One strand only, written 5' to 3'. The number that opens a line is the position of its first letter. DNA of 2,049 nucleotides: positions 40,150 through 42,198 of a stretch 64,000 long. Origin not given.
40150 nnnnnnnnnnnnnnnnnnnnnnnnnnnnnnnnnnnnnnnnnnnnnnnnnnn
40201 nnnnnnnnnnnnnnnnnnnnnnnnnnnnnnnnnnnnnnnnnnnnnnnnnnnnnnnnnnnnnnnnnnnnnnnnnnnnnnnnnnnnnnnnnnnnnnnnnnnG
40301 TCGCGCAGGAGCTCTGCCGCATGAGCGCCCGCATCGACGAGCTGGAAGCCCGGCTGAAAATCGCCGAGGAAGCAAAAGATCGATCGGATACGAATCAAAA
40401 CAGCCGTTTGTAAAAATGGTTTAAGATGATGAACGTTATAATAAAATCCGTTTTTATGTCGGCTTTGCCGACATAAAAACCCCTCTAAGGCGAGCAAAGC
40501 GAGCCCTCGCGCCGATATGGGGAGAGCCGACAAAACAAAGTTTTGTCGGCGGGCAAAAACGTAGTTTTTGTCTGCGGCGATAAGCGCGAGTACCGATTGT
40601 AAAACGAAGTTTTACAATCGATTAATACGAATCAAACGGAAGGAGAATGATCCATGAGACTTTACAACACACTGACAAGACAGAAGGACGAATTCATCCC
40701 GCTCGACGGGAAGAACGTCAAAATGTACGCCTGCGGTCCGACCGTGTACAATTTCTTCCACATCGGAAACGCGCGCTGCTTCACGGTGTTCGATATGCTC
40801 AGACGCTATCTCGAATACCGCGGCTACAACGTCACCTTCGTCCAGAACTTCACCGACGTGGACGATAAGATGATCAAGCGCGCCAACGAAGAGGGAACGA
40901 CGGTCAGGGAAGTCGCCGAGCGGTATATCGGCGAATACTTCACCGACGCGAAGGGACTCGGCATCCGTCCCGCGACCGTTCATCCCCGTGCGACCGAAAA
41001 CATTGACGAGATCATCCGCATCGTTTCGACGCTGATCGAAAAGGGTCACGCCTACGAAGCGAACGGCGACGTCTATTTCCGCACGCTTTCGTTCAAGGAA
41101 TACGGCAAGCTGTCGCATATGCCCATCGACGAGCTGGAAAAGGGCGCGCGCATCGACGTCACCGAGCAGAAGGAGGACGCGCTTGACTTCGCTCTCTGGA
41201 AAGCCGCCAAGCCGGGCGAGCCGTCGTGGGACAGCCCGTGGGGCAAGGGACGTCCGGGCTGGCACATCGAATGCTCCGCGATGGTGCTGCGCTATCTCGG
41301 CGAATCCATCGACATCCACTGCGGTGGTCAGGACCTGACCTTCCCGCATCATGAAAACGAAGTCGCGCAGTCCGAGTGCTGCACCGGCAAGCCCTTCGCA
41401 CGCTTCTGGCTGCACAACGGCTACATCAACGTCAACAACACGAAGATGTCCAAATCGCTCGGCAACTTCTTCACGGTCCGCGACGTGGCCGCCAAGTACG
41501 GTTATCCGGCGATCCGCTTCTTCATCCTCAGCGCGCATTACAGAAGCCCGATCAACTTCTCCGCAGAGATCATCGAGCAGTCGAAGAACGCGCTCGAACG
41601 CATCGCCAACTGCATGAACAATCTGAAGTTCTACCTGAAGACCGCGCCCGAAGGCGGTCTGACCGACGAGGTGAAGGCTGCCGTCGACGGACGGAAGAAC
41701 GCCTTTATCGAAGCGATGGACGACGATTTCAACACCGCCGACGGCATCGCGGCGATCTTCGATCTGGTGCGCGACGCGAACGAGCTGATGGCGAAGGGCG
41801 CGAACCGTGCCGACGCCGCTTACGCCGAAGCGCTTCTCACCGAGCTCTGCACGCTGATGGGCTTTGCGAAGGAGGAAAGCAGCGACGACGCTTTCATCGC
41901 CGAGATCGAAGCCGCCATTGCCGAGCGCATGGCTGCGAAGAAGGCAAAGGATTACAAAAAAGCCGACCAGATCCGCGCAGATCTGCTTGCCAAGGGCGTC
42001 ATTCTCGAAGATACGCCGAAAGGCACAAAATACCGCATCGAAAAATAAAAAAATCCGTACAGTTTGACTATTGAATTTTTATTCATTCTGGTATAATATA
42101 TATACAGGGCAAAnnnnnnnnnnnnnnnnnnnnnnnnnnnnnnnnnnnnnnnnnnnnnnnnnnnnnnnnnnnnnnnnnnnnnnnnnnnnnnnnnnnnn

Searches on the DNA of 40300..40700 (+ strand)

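Call 12: search_rna_families(source=window, start=40300, end=40700, threshold=evalue, max_evalue=10)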
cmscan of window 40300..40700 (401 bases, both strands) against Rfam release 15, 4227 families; matches with E-value up to 10: 7.
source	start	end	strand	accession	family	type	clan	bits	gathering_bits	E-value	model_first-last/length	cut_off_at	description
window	40417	40462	+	RF02071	STnc280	Gene; sRNA;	-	19.7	80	0.47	1-83/83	no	Salmonella enterica sRNA STnc280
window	40452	40478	+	RF01061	mir-548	Gene; miRNA;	-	19.2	90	0.45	1-84/84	no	mir-548 microRNA precursor family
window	40389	40473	-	RF01212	sn2524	Gene; snRNA; snoRNA; CD-box;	-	16.9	44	5.6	1-109/109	no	Small nucleolar RNA sn2524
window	40591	40624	-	RF00955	mir-1829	Gene; miRNA;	-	15.8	60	3.7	12-47/58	no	mir-1829 microRNA precursor family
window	40520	40622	+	RF02902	AaHKsRNA22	Gene; sRNA;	-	14.8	39.8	2.4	1-101/101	no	Aggregatibacter sRNA 22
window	40433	40513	+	RF02902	AaHKsRNA22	Gene; sRNA;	-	13.3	39.8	5.3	1-101/101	no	Aggregatibacter sRNA 22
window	40423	40445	+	RF01304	sR5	Gene; snRNA; snoRNA; CD-box;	-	9.9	40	9.9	1-53/53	no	Small nucleolar RNA sR5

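Call 23: search_dna_similar(query=window:40395-40635:+, collection=plasmids, mode=distant, max_evalue=0.01)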
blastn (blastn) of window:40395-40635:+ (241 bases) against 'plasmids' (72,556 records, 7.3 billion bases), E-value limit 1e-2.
No match.

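Call 24: search_dna_similar(query=window:40395-40635:+, collection=phages, mode=distant, max_evalue=0.01)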
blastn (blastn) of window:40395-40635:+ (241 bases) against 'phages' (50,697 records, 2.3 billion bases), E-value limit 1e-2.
No match.
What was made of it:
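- Tried and rejected: BLAST of copy B against the plasmid and phage collections gave no match (calls 23, 24).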

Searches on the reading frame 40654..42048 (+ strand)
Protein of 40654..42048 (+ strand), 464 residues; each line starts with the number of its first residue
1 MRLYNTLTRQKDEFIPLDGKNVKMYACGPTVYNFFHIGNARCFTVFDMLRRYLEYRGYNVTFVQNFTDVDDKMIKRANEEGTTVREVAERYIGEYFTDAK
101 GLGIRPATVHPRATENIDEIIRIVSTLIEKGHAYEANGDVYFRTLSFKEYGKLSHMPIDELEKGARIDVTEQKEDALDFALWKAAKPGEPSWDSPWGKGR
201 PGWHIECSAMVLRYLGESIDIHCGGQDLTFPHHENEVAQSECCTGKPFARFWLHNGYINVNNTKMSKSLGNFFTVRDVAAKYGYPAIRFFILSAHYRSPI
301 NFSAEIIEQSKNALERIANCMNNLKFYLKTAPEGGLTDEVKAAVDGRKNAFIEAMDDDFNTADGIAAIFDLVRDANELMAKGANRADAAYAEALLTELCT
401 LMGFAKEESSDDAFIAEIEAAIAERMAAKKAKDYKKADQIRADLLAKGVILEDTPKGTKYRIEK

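Call 32: find_encoding_contigs(protein=window:40654-42048:+, flank=3000, max_places=10)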
Protein window:40654-42048:+ (464 aa): no gene with exactly this product is on record in the collection.
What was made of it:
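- Tried and rejected: The exact CysS sequence is not on record (call 32).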

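Call 33: find_homologous_proteins(query=window:40654-42048:+, max_evalue=1e-100)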
Query window:40654-42048:+ (464 aa): 8000 proteins with E <= 1e-100 among 8000 candidates; the best 120 are listed.
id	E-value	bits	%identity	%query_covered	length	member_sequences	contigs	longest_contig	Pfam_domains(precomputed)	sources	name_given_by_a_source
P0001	1.0e-272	923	86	100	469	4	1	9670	PF09334.18,PF01406.26,PF23493.2,PF01921.25,PF00133.29,PF09190.18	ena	-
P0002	1.1e-271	920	85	100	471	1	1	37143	PF09334.18,PF01406.26,PF01921.25,PF00133.29,PF09190.18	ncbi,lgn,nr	ncbi:MAG: cysteine--tRNA ligase [Clostridiales bacterium]|nr:cysteine--tRNA ligase [Clostridiales ba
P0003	6.9e-268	907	84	100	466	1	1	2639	PF09334.18,PF01406.26,PF23493.2,PF01921.25,PF00133.29,PF09190.18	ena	-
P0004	1.3e-264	896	83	100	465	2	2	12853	PF09334.18,PF01406.26,PF23493.2,PF01921.25,PF00133.29,PF09190.18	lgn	-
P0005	2.3e-263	892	82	100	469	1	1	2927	PF09334.18,PF01406.26,PF23493.2,PF00133.29,PF09190.18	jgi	-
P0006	4.4e-262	888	61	99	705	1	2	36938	PF09334.18,PF01406.26,PF23493.2,PF01921.25,PF00133.29,PF09190.18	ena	-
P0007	1.4e-261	886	83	99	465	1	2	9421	PF09334.18,PF01406.26,PF23493.2,PF01921.25,PF00133.29,PF09190.18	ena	-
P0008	8.0e-261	884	82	99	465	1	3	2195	PF09334.18,PF01406.26,PF23493.2,PF01921.25,PF00133.29,PF09190.18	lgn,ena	-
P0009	1.2e-260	883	82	100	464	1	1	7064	PF09334.18,PF01406.26,PF01921.25,PF00133.29,PF09190.18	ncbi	-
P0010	1.2e-260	883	82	99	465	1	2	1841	PF09334.18,PF01406.26,PF23493.2,PF01921.25,PF00133.29,PF09190.18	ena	-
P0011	1.7e-260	883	82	99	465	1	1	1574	PF09334.18,PF01406.26,PF23493.2,PF01921.25,PF00133.29,PF09190.18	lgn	-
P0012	3.7e-260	882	82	99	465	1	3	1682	PF09334.18,PF01406.26,PF23493.2,PF01921.25,PF00133.29,PF09190.18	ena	-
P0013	1.1e-259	880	82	99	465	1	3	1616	PF09334.18,PF01406.26,PF23493.2,PF01921.25,PF00133.29,PF09190.18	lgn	-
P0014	1.3e-259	880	82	99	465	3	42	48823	PF09334.18,PF01406.26,PF23493.2,PF01921.25,PF00133.29,PF09190.18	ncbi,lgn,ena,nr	ncbi:MAG TPA: cysteine--tRNA ligase [Firmicutes bacterium]|nr:cysteine--tRNA ligase [Bacillota bacte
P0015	2.3e-259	879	81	100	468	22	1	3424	PF09334.18,PF01406.26,PF23493.2,PF01921.25,PF00133.29,PF09190.18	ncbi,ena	-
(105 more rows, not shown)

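Call 34: find_encoding_contigs(protein=P0002, flank=2500, max_places=2)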
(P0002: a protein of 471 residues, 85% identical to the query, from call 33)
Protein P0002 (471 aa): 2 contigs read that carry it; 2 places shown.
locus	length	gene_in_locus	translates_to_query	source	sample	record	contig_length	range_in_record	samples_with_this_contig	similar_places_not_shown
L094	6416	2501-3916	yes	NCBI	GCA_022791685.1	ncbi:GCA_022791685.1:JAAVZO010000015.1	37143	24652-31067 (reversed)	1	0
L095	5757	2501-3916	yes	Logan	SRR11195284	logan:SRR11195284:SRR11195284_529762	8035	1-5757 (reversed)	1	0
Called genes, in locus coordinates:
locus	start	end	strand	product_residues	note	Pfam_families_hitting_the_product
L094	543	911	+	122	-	PF00719:Pyrophosphatase (weak)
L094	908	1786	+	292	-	PF01636:APH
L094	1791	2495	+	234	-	PF06426:SATase_N (faint), PF14602:Hexapep_2 (faint), PF25087:GMPPB_C (faint), PF00132:Hexapep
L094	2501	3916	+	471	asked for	PF01406:tRNA-synt_1e, PF01921:tRNA-synt_1f (faint), PF09334:tRNA-synt_1g (weak), PF00133:tRNA-synt_1 (weak), PF09190:DALR_2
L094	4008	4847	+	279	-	PF00497:SBP_bac_3, PF10613:Lig_chan-Glu_bd (weak)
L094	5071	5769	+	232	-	PF00528:BPD_transp_1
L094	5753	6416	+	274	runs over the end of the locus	PF00005:ABC_tran, PF02463:SMC_N (faint), PF13304:AAA_21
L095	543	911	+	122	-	PF00719:Pyrophosphatase (weak)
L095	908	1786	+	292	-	PF01636:APH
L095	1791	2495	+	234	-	PF06426:SATase_N (faint), PF14602:Hexapep_2 (faint), PF25087:GMPPB_C (faint), PF00132:Hexapep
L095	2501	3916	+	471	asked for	PF01406:tRNA-synt_1e, PF01921:tRNA-synt_1f (faint), PF09334:tRNA-synt_1g (weak), PF00133:tRNA-synt_1 (weak), PF09190:DALR_2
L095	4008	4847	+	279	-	PF00497:SBP_bac_3, PF10613:Lig_chan-Glu_bd (weak)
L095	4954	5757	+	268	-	?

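Call 35: find_encoding_contigs(protein=P0001, flank=2500, max_places=2)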
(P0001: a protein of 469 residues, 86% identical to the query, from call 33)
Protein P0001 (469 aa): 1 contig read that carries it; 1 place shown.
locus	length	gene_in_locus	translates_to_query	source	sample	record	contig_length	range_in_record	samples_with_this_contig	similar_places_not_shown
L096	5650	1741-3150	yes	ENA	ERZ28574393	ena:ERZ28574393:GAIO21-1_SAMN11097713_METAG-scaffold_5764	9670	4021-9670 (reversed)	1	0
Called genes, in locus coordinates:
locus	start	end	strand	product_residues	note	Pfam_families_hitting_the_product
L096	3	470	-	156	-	?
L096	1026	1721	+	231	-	PF14602:Hexapep_2 (faint), PF00132:Hexapep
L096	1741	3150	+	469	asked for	PF00133:tRNA-synt_1 (faint), PF01406:tRNA-synt_1e, PF01921:tRNA-synt_1f (faint), PF09334:tRNA-synt_1g (weak), PF09190:DALR_2, PF23493:CysS_C (weak)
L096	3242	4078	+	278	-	PF00497:SBP_bac_3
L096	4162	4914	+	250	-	PF00528:BPD_transp_1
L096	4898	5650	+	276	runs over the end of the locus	PF02463:SMC_N (weak), PF00005:ABC_tran, PF13304:AAA_21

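Call 36: find_encoding_contigs(protein=P0006, flank=2500, max_places=2)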
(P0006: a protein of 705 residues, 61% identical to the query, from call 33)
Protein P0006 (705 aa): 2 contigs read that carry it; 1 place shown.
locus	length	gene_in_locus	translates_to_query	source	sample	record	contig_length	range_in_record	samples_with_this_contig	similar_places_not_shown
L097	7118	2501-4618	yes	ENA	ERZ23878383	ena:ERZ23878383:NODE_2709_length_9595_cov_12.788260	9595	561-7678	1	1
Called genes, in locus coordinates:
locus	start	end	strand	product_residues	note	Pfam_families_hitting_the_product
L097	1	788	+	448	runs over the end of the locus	?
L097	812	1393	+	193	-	PF01066:CDP-OH_P_transf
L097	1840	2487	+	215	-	PF00132:Hexapep, PF14602:Hexapep_2 (weak)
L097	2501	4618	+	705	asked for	PF01406:tRNA-synt_1e, PF09334:tRNA-synt_1g (weak), PF00133:tRNA-synt_1 (weak), PF09190:DALR_2, PF23493:CysS_C, PF01406:tRNA-synt_1e, PF09190:DALR_2, PF23493:CysS_C, +2 more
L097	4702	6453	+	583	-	PF02837:Glyco_hydro_2_N, PF22666:Glyco_hydro_2_N2, PF00703:Glyco_hydro_2, PF02836:Glyco_hydro_2_C (weak)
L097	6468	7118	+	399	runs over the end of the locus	PF04464:Glyphos_transf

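Call 59: search_protein_families(library=pfam, proteins=[window:40654-42048:+], max_evalue=0.00001)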
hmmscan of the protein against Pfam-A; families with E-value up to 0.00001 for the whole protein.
window:40654-42048:+ (464 aa): 5 families
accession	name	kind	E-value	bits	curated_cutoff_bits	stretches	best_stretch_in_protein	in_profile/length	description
PF01406.26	tRNA-synt_1e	-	1.7e-135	451.7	27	1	15-311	3-300/301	tRNA synthetases class I (C) catalytic domain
PF09190.17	DALR_2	-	7.1e-15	55.7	22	1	350-404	1-55/57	DALR domain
PF09334.17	tRNA-synt_1g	-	1e-12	48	20.1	0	33-142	12-122/391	tRNA synthetases class I (M)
PF00133.28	tRNA-synt_1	-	2.9e-09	36.6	22.7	1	237-302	347-413/414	tRNA synthetases class I (I, L, M and V)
PF01921.24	tRNA-synt_1f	-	5.4e-06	26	27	0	261-313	278-331/360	tRNA synthetases class I (K)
